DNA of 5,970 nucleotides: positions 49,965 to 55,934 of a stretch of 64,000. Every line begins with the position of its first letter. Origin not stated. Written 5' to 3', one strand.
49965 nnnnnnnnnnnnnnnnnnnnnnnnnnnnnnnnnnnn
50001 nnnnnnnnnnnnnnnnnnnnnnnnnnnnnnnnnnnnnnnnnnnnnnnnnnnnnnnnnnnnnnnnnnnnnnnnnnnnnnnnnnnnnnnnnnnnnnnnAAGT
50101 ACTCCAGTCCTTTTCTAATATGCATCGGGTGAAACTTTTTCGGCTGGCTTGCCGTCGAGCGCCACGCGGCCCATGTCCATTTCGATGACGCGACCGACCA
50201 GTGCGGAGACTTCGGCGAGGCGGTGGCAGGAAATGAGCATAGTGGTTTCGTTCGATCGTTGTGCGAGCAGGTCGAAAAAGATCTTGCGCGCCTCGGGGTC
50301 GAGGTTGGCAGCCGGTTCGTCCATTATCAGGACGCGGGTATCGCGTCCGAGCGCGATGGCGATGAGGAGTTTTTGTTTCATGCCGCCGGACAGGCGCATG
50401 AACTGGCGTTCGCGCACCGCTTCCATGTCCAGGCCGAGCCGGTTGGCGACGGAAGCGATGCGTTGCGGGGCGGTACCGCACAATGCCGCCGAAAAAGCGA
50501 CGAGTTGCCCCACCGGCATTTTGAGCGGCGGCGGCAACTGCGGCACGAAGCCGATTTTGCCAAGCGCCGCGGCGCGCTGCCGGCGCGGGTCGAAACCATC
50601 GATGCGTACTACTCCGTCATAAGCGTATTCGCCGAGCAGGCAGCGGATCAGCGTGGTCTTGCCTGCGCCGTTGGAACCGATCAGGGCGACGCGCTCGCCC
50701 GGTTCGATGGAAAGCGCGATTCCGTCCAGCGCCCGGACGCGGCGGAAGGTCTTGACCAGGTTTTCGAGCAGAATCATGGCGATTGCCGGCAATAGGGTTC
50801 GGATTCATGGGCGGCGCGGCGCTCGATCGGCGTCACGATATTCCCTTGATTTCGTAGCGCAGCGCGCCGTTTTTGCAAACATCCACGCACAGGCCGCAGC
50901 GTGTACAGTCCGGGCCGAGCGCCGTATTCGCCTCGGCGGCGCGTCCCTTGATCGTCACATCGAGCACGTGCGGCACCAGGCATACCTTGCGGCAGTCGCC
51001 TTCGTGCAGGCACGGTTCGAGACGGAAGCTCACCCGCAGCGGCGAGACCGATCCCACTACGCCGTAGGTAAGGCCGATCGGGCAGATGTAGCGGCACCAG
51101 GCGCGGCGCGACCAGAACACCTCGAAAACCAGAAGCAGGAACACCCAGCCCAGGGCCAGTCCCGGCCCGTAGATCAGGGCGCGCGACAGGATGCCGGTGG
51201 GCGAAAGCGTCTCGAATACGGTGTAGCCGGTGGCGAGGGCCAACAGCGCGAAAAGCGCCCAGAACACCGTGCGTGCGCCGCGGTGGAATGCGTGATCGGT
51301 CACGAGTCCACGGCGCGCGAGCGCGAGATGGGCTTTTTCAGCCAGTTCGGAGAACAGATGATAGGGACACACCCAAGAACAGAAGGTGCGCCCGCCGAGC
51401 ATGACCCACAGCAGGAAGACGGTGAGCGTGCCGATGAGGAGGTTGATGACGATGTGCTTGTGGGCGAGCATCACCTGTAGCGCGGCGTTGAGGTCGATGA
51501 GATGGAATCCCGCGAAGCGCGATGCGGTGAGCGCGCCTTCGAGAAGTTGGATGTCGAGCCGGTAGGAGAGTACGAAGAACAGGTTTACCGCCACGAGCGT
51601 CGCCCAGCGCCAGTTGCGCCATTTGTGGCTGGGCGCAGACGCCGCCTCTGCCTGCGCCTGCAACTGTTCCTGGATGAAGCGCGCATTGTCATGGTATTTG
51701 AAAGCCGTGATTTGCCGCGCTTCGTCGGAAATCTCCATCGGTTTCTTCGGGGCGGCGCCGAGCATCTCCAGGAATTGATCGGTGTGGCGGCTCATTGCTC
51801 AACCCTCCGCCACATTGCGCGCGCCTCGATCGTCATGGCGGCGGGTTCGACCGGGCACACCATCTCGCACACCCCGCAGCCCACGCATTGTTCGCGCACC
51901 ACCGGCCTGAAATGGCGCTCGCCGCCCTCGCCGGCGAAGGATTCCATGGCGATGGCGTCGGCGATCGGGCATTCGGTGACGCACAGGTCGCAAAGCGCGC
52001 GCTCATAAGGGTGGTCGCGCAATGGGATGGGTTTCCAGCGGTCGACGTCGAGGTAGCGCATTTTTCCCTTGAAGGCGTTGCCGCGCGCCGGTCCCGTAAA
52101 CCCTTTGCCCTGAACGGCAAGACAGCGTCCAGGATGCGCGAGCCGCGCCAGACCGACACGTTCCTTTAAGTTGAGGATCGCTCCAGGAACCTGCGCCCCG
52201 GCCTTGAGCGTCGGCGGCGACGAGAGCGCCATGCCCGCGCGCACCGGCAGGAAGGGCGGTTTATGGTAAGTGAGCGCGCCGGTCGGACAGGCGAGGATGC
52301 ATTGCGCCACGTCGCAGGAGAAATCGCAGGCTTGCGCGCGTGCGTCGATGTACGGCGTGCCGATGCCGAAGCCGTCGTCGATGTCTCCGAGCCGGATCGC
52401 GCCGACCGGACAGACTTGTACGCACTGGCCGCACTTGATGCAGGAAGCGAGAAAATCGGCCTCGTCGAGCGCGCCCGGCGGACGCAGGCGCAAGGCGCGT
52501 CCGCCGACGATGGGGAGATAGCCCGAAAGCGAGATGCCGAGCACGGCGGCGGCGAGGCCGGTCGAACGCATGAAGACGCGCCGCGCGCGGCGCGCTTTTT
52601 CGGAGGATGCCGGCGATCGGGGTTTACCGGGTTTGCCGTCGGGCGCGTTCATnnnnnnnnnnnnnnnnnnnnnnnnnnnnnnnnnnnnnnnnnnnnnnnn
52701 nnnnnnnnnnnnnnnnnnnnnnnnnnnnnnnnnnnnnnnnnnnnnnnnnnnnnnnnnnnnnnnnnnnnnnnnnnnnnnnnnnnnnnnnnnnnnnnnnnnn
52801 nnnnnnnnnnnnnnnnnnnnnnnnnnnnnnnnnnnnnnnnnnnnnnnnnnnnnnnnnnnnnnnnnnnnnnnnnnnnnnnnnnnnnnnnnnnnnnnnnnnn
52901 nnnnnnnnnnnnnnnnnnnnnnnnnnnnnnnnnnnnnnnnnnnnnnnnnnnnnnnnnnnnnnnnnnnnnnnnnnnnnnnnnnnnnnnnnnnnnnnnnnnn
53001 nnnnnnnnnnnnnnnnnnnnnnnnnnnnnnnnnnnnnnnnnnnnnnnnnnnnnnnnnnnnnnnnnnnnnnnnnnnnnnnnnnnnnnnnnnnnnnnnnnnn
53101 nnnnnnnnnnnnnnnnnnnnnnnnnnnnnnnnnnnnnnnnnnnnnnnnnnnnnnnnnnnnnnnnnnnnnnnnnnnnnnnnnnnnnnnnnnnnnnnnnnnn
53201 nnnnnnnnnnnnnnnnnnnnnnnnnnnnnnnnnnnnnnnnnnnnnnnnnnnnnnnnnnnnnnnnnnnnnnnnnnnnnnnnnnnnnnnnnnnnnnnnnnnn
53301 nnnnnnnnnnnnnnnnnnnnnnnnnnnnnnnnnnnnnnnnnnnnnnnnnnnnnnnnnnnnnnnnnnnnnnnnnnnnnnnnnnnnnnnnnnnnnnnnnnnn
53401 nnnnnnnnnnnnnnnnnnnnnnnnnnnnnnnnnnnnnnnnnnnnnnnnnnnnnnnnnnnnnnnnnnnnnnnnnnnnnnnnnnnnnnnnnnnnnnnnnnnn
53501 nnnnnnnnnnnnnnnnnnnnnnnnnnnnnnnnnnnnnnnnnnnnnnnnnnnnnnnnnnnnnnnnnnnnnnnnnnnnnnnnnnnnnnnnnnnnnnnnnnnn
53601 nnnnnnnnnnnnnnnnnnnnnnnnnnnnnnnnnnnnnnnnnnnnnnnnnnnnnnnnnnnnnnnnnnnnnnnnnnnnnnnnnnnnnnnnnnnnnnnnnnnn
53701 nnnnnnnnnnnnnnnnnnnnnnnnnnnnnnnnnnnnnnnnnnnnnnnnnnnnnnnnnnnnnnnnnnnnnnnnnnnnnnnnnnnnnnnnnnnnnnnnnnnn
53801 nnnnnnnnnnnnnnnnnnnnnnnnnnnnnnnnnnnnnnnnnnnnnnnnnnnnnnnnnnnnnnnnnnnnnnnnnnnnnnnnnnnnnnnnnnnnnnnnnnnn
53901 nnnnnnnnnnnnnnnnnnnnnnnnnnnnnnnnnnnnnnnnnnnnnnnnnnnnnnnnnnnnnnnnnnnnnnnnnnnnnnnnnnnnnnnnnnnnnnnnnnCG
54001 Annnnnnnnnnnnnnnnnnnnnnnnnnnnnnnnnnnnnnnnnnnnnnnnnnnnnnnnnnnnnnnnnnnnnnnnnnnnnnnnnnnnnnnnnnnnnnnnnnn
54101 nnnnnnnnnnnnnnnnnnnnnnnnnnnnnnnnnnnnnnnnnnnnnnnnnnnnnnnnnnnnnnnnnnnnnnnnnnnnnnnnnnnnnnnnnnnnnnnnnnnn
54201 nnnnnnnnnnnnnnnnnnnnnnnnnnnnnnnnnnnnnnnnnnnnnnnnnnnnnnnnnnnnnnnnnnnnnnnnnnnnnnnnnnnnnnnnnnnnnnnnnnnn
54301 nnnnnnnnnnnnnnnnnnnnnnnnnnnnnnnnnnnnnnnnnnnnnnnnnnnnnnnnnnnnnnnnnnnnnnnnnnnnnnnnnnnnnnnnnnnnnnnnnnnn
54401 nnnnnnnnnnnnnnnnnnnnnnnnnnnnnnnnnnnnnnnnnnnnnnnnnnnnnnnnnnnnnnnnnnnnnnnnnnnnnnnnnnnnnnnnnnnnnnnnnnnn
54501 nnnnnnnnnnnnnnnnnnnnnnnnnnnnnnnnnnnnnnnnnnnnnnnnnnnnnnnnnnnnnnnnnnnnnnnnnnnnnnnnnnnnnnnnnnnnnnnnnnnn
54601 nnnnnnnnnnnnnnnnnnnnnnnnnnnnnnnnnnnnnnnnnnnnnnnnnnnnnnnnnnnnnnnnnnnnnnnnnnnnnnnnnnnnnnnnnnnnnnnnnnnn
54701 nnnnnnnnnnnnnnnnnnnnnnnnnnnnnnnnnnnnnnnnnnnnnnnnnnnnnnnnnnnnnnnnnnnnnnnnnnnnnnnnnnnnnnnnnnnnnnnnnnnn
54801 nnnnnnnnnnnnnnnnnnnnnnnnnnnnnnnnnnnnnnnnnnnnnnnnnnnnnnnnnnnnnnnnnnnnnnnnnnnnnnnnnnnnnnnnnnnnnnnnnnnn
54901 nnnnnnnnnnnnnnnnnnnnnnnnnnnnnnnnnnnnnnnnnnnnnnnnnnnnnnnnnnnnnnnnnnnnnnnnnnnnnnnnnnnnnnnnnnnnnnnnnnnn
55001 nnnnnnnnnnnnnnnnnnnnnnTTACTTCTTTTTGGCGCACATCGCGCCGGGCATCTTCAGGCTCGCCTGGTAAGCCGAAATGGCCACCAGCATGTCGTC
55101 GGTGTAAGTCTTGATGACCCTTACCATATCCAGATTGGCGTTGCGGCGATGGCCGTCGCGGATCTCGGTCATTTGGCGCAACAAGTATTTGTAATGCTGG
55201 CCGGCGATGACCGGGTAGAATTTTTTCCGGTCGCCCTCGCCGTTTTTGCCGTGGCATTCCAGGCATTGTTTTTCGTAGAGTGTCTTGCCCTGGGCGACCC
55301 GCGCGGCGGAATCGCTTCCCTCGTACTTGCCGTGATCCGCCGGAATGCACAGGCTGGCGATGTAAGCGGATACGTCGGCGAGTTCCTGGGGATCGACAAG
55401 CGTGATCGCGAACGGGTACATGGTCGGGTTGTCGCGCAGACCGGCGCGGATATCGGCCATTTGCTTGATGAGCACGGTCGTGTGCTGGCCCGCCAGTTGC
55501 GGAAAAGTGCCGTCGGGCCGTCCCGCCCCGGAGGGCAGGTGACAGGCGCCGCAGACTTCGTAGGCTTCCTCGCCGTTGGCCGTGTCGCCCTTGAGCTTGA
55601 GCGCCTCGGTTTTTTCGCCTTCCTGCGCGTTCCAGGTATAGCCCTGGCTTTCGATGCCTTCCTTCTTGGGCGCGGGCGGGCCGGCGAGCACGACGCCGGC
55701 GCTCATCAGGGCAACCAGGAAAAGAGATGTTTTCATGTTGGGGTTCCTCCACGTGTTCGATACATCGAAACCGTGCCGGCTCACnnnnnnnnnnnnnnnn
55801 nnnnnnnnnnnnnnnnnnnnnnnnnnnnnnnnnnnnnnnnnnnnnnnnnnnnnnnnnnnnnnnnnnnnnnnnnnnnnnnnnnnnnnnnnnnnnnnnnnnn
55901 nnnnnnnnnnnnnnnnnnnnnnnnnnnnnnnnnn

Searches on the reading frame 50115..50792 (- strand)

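Call 22: search_protein_families(library=ncbifam, proteins=[window:50115-50792:-], max_evalue=0.00001)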
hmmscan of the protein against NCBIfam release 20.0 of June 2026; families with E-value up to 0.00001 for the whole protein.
window:50115-50792:- (225 aa): 182 families (the best 25 are shown)
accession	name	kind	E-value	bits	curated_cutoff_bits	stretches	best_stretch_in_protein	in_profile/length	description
TIGR03375.1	type_I_sec_LssB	subfamily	1e-34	119.9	693.1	1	20-217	481-686/696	type I secretion system permease/ATPase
TIGR03864.1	PQQ_ABC_ATP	hypoth_equivalog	3.8e-32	111.6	302.25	1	8-218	3-218/236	ABC transporter, ATP-binding subunit, PQQ-dependent alcohol dehydrogenase system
TIGR04521.1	ECF_ATPase_2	equivalog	2.3e-31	108.9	330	1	17-218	16-231/279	energy-coupling factor transporter ATPase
TIGR03522.1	GldA_ABC_ATP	equivalog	2.7e-30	105.9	402.6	1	7-215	3-215/301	gliding motility-associated ABC transporter ATP-binding subunit GldA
TIGR01188.1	drrA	subfamily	6.6e-30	104.4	312.45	1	14-217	1-209/302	daunorubicin resistance ABC transporter, ATP-binding protein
TIGR04520.1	ECF_ATPase_1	equivalog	3.1e-28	99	315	1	10-218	4-222/269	energy-coupling factor transporter ATPase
TIGR02857.1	CydD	equivalog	1.2e-27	97.1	435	1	7-196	322-521/529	thiol reductant ABC exporter subunit CydD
NF033858.1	ABC2_perm_RbbA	equivalog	1.4e-27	96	1050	1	8-218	3-223/909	ribosome-associated ATPase/putative transporter RbbA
NF010158.0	PRK13637.1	equivalog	5.3e-27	94.7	390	1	19-218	20-231/287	energy-coupling factor transporter ATPase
NF010060.0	PRK13537.1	equivalog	9.5e-27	93.7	521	1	4-220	13-234/314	nodulation factor ABC transporter ATP-binding protein NodI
NF010068.0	PRK13548.1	equivalog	1e-26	93.6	261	1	6-222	5-233/261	heme ABC transporter ATP-binding protein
TIGR02315.1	ABC_phnC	equivalog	2.3e-26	92.7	266.1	2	121-218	133-232/243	phosphonate ABC transporter ATP-binding protein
TIGR02204.1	MsbA_rel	hypoth_equivalog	5.6e-26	91.3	780.4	1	19-218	353-560/576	ABC transporter, permease/ATP-binding protein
NF010059.0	PRK13536.1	equivalog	6.2e-26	91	549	1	7-219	44-261/342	nodulation factor ABC transporter ATP-binding protein NodI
TIGR03740.1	galliderm_ABC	subfamily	3.5e-25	89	309.75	1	9-215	3-207/223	lantibiotic protection ABC transporter ATP-binding subunit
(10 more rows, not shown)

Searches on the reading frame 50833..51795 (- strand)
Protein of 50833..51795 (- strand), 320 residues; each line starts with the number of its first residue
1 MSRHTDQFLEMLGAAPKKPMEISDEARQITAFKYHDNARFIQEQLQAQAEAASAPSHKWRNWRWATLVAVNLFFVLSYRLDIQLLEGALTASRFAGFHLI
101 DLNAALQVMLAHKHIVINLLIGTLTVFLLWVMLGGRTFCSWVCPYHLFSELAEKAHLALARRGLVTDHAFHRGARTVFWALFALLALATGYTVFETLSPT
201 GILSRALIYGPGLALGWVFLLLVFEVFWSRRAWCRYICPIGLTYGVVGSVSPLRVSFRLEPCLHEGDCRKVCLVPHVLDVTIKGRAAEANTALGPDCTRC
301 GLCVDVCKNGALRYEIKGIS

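Call 22: search_protein_families(library=ncbifam, proteins=[window:50833-51795:-], max_evalue=0.00001)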
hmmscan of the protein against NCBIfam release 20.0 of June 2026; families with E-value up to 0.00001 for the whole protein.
window:50833-51795:- (320 aa): 2 families
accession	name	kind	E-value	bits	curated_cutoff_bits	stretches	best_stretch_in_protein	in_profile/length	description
TIGR02163.1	napH_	subfamily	3.5e-69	233.2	213.05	1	59-315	1-254/255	NapH/MauN family ferredoxin-type protein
NF007013.0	PRK09477.1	equivalog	1.9e-54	184.7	234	1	43-317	8-279/286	quinol dehydrogenase ferredoxin subunit NapH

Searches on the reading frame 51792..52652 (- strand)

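Call 22: search_protein_families(library=ncbifam, proteins=[window:51792-52652:-], max_evalue=0.00001)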
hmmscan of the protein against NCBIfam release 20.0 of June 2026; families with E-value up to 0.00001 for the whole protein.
window:51792-52652:- (286 aa): 16 families
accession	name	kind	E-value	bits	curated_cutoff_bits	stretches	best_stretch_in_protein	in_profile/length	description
NF007012.0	PRK09476.1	equivalog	4.5e-36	124.3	269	2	18-142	5-131/254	ferredoxin-type protein NapG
TIGR00397.1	mauM_napG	subfamily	8.7e-30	103.9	178.85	2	22-129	6-112/213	MauM/NapG family ferredoxin-type protein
TIGR00402.1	napF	equivalog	8e-11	42.1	102.2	1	56-128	22-85/149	ferredoxin-type protein NapF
NF040763.1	FeFe_hydrog_A6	exception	9.4e-10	37.5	765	0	69-87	188-206/571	NADH-dependent [FeFe] hydrogenase, group A6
TIGR02512.1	FeFe_hydrog_A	subfamily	2.9e-09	36.3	405.95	0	69-87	50-68/375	[FeFe] hydrogenase, group A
TIGR01971.1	NuoI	subfamily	3.4e-09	36.3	113.05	1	221-275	47-102/121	NADH-quinone oxidoreductase, chain I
NF042909.1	FMH_DH_FwdF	exception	2.5e-07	30.1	375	0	70-130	226-277/336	tungsten-dependent formylmethanofuran dehydrogenase subunit FwdF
NF045874.1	Vhu_polyferre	exception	2.5e-07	29.8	600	0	64-136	287-355/381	F420-non-reducing hydrogenase associated-polyferredoxin VhuB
NF038196.1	ferrodoxin_EFR1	subfamily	3.8e-07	30.4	75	0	69-131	184-233/242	EFR1 family ferrodoxin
NF058577.1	FdxA_fam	equivalog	2.6e-06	27.5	65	0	70-126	8-52/52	4Fe-4S ferredoxin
NF006076.0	PRK08222.1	equivalog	3.4e-06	27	270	0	220-271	42-90/181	hydrogenase 4 subunit H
TIGR01944.1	rnfB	subfamily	6.3e-06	25.9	68.7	0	221-276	118-165/190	RnfABCDGE type electron transport complex subunit B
NF040864.1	HgcB_ferredoxin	equivalog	7.4e-06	25.7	99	0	253-269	13-29/93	mercury methylation ferredoxin HgcB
NF040684.1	PorD_Arch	equivalog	8.6e-06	25.8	120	0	243-268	20-46/85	pyruvate synthase subunit PorD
TIGR02951.1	DMSO_dmsB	equivalog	9.7e-06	25.7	214.1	0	223-276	71-117/161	DMSO/selenate family reductase complex B subunit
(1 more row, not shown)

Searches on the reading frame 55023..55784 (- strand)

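Call 22: search_protein_families(library=ncbifam, proteins=[window:55023-55784:-], max_evalue=0.00001)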
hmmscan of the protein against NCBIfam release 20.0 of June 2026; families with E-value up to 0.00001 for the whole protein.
window:55023-55784:- (253 aa): 5 families
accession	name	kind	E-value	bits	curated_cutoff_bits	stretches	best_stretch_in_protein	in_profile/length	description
NF049874.1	PdsA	exception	2e-12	47.4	330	1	160-242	116-197/198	periplasmic diheme shuttle PdsA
NF050122.1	bc1_QcrC_actin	exception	1.4e-11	44.2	200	1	156-243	34-118/253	cytochrome bc1 complex diheme cytochrome c subunit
TIGR00782.1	ccoP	equivalog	3.1e-08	33.3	179.95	1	76-241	116-280/285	cytochrome-c oxidase, cbb3-type subunit III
NF040606.1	CytoC_perox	subfamily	3.8e-06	26.4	150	0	130-201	265-325/524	di-heme-cytochrome C peroxidase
NF045773.1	cytochro_C550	exception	7.5e-06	25.9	125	0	158-185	44-71/118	cytochrome c550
